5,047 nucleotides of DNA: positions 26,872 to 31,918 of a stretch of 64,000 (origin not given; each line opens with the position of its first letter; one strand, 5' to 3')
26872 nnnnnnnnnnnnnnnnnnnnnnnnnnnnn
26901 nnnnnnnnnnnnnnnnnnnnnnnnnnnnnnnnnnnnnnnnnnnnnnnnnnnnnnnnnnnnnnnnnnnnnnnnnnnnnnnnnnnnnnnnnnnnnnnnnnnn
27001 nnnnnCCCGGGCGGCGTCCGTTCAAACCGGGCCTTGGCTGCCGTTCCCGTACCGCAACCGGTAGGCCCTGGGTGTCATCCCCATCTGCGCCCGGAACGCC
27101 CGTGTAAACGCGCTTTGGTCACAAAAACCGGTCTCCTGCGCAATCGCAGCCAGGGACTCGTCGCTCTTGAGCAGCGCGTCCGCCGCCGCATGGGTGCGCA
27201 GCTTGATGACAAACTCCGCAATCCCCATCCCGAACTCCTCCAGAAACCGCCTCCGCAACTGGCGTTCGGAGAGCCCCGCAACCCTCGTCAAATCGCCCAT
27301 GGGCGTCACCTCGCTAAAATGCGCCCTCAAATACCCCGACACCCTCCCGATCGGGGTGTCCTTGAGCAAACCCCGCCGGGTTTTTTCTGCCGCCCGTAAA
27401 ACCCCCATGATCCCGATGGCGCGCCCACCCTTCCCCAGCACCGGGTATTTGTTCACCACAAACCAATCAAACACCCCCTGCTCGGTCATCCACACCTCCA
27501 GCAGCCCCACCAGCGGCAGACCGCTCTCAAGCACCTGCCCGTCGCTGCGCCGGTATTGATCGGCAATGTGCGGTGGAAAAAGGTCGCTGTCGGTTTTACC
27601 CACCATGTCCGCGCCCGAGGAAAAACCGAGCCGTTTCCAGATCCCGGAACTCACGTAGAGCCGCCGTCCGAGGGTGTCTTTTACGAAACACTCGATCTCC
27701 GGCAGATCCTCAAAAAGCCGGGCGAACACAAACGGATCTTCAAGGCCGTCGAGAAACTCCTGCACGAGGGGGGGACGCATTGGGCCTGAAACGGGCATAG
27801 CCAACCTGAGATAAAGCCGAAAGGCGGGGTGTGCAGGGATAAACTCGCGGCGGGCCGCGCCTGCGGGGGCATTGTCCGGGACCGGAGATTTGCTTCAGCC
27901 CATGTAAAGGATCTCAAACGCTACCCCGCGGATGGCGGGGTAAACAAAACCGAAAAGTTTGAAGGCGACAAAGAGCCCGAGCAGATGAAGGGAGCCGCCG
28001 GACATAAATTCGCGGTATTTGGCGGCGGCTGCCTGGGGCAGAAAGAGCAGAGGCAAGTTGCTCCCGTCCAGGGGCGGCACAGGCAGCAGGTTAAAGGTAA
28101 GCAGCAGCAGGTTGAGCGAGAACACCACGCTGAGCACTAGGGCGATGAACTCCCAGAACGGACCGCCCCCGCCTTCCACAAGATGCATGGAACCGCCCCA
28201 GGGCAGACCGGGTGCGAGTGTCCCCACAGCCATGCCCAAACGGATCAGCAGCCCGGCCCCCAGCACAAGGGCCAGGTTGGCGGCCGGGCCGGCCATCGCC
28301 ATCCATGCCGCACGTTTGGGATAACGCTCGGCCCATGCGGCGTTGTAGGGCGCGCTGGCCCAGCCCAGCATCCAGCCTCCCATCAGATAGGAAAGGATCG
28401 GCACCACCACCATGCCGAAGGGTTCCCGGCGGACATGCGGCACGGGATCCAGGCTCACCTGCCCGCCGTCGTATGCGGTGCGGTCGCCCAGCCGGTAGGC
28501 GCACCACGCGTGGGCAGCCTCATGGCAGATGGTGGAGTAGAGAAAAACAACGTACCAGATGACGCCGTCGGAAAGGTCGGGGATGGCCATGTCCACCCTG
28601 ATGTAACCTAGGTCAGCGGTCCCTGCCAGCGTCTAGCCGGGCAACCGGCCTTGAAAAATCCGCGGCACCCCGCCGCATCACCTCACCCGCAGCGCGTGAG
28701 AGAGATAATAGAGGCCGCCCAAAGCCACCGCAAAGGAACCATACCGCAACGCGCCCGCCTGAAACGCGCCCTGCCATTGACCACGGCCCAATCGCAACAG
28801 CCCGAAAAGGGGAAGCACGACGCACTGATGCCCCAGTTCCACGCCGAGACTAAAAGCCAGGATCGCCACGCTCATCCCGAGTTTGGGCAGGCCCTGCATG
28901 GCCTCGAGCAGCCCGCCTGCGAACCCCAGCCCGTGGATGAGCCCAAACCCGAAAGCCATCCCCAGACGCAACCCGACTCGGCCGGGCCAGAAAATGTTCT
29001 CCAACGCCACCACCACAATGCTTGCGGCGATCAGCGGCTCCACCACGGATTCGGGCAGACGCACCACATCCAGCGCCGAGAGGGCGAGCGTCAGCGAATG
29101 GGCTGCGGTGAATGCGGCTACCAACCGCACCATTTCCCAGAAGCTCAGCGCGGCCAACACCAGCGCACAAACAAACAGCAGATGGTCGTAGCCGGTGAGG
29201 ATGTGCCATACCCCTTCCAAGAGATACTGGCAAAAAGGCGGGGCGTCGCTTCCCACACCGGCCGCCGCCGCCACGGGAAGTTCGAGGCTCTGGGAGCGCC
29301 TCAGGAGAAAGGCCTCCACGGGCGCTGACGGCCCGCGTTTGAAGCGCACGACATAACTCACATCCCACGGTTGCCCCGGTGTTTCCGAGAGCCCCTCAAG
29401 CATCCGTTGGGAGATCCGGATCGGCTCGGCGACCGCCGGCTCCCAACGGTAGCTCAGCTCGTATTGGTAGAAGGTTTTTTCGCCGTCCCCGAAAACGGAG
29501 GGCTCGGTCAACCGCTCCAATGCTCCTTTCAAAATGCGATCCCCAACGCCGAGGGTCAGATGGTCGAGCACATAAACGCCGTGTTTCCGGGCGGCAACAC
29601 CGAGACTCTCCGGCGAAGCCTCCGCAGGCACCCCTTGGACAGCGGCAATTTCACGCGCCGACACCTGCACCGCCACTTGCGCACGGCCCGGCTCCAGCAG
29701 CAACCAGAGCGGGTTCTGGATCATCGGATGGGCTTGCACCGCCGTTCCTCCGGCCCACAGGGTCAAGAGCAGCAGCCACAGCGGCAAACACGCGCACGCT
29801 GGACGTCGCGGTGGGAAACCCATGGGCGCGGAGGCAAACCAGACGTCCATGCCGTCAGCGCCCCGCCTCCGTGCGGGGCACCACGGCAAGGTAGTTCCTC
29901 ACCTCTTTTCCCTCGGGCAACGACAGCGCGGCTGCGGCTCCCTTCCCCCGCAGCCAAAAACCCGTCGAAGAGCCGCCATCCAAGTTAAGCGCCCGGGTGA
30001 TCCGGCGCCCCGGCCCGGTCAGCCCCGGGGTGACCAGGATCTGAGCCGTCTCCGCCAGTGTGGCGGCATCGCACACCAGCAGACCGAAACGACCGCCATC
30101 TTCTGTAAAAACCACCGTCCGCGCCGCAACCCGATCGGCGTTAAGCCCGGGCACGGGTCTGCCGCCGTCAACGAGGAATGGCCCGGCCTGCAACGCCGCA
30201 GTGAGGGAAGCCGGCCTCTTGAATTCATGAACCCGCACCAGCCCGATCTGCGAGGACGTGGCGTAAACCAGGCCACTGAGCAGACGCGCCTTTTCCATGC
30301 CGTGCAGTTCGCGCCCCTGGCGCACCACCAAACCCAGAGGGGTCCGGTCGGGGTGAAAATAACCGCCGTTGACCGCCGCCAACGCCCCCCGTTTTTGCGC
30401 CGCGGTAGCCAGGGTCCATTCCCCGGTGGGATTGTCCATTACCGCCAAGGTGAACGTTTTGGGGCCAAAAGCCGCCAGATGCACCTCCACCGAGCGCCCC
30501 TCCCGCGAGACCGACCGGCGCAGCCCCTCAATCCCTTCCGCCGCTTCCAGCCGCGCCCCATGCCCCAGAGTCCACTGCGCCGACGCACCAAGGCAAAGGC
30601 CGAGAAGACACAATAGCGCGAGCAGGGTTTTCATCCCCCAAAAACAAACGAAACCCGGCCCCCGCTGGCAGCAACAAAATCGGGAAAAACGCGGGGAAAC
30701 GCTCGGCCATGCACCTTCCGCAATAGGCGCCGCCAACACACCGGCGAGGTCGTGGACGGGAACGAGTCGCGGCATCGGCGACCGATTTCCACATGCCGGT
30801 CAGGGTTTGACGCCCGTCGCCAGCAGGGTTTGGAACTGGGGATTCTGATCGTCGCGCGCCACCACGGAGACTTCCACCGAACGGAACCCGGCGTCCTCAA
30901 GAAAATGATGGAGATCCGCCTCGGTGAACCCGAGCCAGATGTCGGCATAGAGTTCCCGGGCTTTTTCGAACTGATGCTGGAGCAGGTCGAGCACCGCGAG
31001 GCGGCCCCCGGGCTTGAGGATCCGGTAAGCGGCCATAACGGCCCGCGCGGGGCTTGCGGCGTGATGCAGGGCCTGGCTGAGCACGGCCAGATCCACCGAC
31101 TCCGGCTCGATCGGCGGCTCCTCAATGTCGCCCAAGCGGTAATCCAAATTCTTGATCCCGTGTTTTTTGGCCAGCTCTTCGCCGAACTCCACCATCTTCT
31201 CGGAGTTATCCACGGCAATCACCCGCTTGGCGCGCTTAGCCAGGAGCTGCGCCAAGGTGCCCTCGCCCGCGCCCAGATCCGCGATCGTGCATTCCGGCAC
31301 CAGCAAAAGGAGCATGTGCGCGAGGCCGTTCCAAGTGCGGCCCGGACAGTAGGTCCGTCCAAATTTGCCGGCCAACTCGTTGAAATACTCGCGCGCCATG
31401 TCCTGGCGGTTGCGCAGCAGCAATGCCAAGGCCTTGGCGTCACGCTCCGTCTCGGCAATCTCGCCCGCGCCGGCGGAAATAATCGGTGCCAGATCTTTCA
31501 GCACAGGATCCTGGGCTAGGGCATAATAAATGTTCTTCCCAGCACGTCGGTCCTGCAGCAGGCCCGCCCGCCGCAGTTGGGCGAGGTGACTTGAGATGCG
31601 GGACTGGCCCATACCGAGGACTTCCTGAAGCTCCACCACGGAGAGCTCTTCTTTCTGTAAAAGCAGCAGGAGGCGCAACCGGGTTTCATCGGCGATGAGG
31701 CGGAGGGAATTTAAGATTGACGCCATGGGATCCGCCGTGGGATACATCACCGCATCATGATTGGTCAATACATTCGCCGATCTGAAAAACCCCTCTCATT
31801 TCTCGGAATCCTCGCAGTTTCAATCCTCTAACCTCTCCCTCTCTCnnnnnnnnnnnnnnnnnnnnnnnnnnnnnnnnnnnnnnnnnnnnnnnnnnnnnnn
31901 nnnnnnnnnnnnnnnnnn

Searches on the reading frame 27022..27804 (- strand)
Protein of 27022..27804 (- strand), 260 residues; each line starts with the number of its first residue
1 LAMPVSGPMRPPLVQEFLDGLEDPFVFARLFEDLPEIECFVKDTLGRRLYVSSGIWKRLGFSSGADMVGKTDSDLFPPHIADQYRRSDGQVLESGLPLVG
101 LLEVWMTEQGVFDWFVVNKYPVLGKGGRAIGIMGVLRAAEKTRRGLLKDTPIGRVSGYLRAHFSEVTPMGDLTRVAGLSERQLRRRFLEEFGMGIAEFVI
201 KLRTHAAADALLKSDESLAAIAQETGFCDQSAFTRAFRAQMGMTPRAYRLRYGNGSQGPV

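Call 44: search_protein_families(library=pfam, proteins=[window:27022-27804:-], max_evalue=0.01)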
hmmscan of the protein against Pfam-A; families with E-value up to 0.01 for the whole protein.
window:27022-27804:- (260 aa): 3 families
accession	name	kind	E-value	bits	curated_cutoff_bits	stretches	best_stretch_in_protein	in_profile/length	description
PF12833.13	HTH_18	-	8.2e-24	84.1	33.6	1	172-249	1-78/80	Helix-turn-helix domain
PF00165.29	HTH_AraC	-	5.3e-16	58.8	26.6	1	213-249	6-41/42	Bacterial regulatory helix-turn-helix proteins, AraC family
PF08448.16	PAS_4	-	4.1e-08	33.9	23.1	1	39-137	8-103/110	PAS fold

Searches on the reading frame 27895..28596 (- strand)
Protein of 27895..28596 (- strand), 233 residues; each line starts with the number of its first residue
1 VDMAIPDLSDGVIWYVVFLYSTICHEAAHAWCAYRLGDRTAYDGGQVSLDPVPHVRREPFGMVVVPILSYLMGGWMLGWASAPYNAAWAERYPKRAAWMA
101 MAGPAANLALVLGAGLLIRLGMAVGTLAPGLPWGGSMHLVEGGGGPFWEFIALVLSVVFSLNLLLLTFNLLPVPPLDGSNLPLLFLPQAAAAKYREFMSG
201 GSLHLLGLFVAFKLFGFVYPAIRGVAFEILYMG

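Call 44: search_protein_families(library=pfam, proteins=[window:27895-28596:-], max_evalue=0.01)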
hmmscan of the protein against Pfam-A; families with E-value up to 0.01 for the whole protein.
window:27895-28596:- (233 aa): 1 family
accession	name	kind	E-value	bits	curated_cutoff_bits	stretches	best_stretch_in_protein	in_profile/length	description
PF02163.28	Peptidase_M50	-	5.1e-09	36.2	27.2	1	16-189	4-197/221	Peptidase family M50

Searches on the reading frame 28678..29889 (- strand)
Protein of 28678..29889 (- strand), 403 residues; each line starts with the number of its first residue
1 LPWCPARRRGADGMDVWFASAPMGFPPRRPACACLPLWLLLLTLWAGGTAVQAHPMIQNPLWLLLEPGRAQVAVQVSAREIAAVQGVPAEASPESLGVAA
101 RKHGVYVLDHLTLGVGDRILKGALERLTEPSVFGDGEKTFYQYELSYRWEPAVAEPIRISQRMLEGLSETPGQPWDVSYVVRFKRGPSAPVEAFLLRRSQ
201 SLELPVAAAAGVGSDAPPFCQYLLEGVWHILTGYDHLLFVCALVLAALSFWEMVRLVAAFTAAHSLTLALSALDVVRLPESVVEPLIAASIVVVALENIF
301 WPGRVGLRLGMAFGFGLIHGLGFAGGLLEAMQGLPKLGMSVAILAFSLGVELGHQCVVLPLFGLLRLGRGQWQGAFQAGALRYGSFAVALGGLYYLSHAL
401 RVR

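Call 44: search_protein_families(library=pfam, proteins=[window:28678-29889:-], max_evalue=0.01)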
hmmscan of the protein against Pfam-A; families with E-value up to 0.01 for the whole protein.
window:28678-29889:- (403 aa): 2 families
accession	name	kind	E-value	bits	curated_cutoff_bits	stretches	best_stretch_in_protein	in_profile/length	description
PF13795.12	HupE_UreJ_2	-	2.1e-37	128.6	24.5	1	222-364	1-148/156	HupE / UreJ protein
PF04955.18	HupE_UreJ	-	1.3e-07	31.7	23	1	208-347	10-147/179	HupE / UreJ protein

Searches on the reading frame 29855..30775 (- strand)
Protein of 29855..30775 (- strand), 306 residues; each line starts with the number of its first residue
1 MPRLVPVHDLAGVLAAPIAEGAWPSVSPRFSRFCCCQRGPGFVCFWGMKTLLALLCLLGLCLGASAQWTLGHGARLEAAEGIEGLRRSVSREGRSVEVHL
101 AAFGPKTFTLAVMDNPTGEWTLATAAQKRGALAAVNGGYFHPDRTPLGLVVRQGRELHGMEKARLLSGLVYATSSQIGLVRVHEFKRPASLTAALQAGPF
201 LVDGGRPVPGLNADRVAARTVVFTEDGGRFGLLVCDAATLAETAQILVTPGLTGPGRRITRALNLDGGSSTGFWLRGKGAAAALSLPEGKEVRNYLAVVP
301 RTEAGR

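Call 44: search_protein_families(library=pfam, proteins=[window:29855-30775:-], max_evalue=0.01)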
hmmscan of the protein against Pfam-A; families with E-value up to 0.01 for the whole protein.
window:29855-30775:- (306 aa): 1 family
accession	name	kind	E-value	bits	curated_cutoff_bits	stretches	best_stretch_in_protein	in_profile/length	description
PF09992.14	NAGPA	-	7.9e-21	75.4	25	1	130-298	2-168/169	Phosphodiester glycosidase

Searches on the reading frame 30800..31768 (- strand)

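Call 44: search_protein_families(library=pfam, proteins=[window:30800-31768:-], max_evalue=0.01)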
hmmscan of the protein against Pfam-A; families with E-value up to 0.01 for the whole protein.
window:30800-31768:- (322 aa): 30 families (the best 25 are shown)
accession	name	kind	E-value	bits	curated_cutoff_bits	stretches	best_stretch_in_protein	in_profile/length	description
PF08241.18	Methyltransf_11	-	4.5e-23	82.2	21.2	1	164-258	2-94/95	Methyltransferase domain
PF13847.12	Methyltransf_31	-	2.8e-22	79.4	27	1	159-294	4-145/145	Methyltransferase domain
PF13649.12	Methyltransf_25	-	4.4e-21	75.8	27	1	162-255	1-97/97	Methyltransferase domain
PF08242.18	Methyltransf_12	-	8.4e-14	52.5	30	1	164-257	2-98/98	Methyltransferase domain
PF01209.24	Ubie_methyltran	-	1.9e-13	50.7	20.1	1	160-274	49-166/233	ubiE/COQ5 methyltransferase family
PF01022.26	HTH_5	-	3.2e-12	46.6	22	1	27-72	1-46/47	Bacterial regulatory protein, arsR family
PF13489.12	Methyltransf_23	-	5.9e-12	46.1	27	1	162-296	26-160/164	Methyltransferase domain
PF12840.13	HTH_20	-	1.9e-08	34.6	27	1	25-71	1-48/51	Helix-turn-helix domain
PF05175.20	MTS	-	8.4e-07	29.2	23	1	160-260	33-139/170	Methyltransferase small domain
PF13679.12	Methyltransf_32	-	9.8e-06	26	27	1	158-235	25-109/143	Methyltransferase domain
PF01978.25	TrmB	-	1.7e-05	25.1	25.6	1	34-84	15-65/68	Sugar-specific transcriptional regulator TrmB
PF05148.21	Methyltransf_8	-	2.1e-05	24.9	27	1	161-284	75-181/219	Hypothetical methyltransferase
PF12802.13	MarR_2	-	7.9e-05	23.2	27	1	30-73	7-52/61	MarR family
PF13412.12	HTH_24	-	8.9e-05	22.4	21.9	1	27-71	2-47/48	Winged helix-turn-helix DNA-binding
PF01728.25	FtsJ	-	0.001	19.5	24.1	1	157-228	20-95/181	FtsJ-like methyltransferase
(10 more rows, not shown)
